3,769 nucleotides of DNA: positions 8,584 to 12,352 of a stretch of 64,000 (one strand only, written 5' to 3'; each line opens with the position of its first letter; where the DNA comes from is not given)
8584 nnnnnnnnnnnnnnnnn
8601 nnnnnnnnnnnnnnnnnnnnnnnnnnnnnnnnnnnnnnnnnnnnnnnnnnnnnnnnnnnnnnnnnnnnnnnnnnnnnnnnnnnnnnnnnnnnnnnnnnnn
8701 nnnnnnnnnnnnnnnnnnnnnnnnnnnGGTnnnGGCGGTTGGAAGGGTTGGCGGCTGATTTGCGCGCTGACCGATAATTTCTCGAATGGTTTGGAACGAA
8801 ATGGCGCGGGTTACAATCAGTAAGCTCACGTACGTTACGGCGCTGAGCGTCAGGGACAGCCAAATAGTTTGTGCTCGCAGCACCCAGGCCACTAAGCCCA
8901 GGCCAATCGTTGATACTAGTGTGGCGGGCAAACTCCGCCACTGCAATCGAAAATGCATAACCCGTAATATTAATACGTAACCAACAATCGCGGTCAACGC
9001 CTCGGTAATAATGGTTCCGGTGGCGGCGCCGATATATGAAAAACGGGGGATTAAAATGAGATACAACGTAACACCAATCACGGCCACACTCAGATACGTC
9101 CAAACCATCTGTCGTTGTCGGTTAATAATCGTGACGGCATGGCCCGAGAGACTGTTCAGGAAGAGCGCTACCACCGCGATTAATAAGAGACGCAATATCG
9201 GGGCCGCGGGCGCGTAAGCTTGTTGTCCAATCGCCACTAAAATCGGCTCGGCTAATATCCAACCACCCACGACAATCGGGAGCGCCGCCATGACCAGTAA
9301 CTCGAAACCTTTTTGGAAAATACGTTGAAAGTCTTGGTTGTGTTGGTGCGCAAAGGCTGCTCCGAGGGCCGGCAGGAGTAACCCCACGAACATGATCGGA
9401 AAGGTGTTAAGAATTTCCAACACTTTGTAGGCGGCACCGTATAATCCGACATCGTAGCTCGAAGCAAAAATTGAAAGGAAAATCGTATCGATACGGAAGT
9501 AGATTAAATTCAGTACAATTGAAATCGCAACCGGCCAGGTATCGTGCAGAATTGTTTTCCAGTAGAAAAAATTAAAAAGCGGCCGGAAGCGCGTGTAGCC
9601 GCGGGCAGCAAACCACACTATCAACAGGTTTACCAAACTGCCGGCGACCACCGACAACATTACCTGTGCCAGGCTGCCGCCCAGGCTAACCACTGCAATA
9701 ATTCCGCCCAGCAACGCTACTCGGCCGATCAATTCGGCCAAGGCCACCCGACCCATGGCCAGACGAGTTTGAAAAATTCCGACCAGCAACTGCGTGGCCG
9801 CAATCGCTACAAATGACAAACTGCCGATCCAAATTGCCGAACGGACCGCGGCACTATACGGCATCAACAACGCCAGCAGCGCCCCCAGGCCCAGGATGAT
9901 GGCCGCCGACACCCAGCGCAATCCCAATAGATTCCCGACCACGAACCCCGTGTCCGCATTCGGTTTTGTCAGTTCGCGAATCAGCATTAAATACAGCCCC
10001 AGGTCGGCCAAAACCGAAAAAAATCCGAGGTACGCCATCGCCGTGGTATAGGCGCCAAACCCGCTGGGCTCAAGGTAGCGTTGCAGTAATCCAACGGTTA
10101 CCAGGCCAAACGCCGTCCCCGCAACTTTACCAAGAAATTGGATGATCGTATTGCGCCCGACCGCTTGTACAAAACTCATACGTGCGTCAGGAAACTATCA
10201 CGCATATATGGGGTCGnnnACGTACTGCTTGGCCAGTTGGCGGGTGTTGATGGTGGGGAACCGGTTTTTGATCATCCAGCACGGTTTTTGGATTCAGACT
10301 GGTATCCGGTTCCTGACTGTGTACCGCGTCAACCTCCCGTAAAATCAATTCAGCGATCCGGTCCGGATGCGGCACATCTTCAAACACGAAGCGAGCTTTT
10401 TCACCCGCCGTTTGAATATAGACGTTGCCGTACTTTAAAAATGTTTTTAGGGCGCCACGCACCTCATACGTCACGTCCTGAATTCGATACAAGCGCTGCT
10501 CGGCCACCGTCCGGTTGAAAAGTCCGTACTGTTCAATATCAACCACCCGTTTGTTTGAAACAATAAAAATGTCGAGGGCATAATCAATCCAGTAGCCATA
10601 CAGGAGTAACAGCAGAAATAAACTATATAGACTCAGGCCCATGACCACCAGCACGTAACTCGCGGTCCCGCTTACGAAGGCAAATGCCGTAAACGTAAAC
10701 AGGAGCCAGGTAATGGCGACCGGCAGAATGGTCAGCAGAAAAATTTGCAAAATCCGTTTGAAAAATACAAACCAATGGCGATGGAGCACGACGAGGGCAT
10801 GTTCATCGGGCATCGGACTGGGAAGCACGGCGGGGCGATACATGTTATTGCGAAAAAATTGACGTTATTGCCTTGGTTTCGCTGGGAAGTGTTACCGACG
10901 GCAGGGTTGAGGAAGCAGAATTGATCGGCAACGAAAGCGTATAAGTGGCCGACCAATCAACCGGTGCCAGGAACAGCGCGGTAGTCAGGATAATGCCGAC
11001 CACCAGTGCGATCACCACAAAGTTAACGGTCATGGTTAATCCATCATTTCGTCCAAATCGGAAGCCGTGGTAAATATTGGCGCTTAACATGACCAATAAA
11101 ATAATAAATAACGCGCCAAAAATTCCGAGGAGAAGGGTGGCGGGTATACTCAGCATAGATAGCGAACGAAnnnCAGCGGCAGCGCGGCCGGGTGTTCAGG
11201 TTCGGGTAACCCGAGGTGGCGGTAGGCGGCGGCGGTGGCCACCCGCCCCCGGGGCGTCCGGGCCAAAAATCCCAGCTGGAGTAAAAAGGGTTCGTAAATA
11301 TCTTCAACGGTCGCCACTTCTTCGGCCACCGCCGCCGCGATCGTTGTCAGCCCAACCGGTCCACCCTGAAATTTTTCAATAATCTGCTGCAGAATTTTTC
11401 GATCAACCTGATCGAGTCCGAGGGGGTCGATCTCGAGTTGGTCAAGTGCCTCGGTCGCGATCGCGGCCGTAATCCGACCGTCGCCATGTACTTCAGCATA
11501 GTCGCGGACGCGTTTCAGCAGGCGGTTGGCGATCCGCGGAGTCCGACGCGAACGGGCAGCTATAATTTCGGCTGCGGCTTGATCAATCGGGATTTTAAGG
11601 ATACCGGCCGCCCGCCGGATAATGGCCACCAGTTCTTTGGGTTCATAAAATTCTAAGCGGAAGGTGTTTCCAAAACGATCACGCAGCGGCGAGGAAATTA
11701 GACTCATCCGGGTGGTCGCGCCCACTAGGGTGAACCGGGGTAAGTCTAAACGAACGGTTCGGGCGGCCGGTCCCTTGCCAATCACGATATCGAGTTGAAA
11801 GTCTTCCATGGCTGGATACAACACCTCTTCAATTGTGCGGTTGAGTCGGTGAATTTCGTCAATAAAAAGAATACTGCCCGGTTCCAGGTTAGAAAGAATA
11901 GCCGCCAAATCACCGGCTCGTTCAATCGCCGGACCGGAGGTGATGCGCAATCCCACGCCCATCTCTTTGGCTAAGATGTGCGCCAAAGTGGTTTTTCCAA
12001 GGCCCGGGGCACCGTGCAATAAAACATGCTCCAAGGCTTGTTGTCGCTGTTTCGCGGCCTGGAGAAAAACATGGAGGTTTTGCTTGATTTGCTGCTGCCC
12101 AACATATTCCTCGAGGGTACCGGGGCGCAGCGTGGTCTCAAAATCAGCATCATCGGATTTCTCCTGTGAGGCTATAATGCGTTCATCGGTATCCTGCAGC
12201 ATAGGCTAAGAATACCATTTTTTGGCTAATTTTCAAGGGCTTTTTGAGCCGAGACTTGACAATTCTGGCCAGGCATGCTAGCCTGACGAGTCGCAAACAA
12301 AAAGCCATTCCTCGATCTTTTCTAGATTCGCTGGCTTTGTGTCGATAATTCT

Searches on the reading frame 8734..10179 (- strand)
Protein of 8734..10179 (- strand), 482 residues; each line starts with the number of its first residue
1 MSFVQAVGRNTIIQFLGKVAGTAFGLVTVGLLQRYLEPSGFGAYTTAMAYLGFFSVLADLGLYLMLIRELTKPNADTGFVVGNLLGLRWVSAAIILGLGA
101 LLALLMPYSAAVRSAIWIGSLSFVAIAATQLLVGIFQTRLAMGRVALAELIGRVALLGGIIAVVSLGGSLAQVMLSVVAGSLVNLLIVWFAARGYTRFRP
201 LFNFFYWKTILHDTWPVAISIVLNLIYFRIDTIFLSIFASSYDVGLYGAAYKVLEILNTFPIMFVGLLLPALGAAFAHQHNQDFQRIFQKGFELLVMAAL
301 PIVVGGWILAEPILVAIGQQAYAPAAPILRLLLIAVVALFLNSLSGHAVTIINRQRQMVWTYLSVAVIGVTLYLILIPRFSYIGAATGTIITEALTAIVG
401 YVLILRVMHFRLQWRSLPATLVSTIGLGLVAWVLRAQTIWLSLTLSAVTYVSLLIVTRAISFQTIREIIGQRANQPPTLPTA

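Call 49: search_protein_families(library=pfam, proteins=[window:8734-10179:-], max_evalue=0.00001)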
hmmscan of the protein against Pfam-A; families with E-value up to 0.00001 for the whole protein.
window:8734-10179:- (482 aa): 2 families
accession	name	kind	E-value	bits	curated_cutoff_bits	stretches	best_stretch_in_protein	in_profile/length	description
PF01943.22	Polysacc_synt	-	2.9e-28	99.5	28.2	1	8-273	2-271/274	Polysaccharide biosynthesis protein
PF13440.11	Polysacc_synt_3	-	4.8e-18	65.8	23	1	32-320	2-286/293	Polysaccharide biosynthesis protein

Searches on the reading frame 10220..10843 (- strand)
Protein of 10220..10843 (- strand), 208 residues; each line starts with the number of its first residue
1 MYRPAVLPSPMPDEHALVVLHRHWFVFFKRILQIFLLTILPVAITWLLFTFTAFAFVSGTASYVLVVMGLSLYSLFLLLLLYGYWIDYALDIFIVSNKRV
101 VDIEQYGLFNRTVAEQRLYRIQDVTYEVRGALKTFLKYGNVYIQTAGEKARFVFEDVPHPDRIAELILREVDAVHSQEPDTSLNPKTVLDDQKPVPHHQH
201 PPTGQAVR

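Call 49: search_protein_families(library=pfam, proteins=[window:10220-10843:-], max_evalue=0.00001)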
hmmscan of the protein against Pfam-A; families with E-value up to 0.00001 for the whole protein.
window:10220-10843:- (208 aa): 1 family
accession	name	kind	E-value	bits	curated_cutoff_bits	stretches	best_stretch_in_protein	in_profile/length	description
PF03703.20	bPH_2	-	8.9e-08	32.7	22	1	105-167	16-78/78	Bacterial PH domain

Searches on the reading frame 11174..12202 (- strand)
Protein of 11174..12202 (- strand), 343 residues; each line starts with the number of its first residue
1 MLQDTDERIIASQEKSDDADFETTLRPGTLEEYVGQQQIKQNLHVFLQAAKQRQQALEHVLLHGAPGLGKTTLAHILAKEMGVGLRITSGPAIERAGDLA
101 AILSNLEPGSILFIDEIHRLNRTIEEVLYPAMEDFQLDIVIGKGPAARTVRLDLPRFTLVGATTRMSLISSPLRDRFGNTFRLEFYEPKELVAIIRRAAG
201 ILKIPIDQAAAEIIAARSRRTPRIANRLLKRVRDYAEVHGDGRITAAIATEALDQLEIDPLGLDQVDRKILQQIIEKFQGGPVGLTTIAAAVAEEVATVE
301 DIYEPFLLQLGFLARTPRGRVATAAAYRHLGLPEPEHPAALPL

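Call 49: search_protein_families(library=pfam, proteins=[window:11174-12202:-], max_evalue=0.00001)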
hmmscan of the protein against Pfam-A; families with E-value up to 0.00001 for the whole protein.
window:11174-12202:- (343 aa): 6 families
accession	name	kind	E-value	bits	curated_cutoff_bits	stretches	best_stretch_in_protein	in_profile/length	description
PF05496.18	RuvB_N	-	3.2e-79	264.7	27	1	25-183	1-159/159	Holliday junction DNA helicase RuvB P-loop domain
PF17864.7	AAA_lid_4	-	7.9e-29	99.7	27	1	186-259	1-74/74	RuvB AAA lid domain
PF05491.19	RuvB_C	-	4.5e-24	84.6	24.7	1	261-330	2-71/72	RuvB C-terminal winged helix domain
PF00004.35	AAA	-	1.1e-22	81.3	21.2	1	60-183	1-129/131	ATPase family associated with various cellular activities (AAA)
PF07728.20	AAA_5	-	2.2e-08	34.7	22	1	59-177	1-139/139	AAA domain (dynein-related subfamily)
PF05673.19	DUF815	-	5.8e-06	26.1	23.8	0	30-116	27-115/249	Protein of unknown function (DUF815)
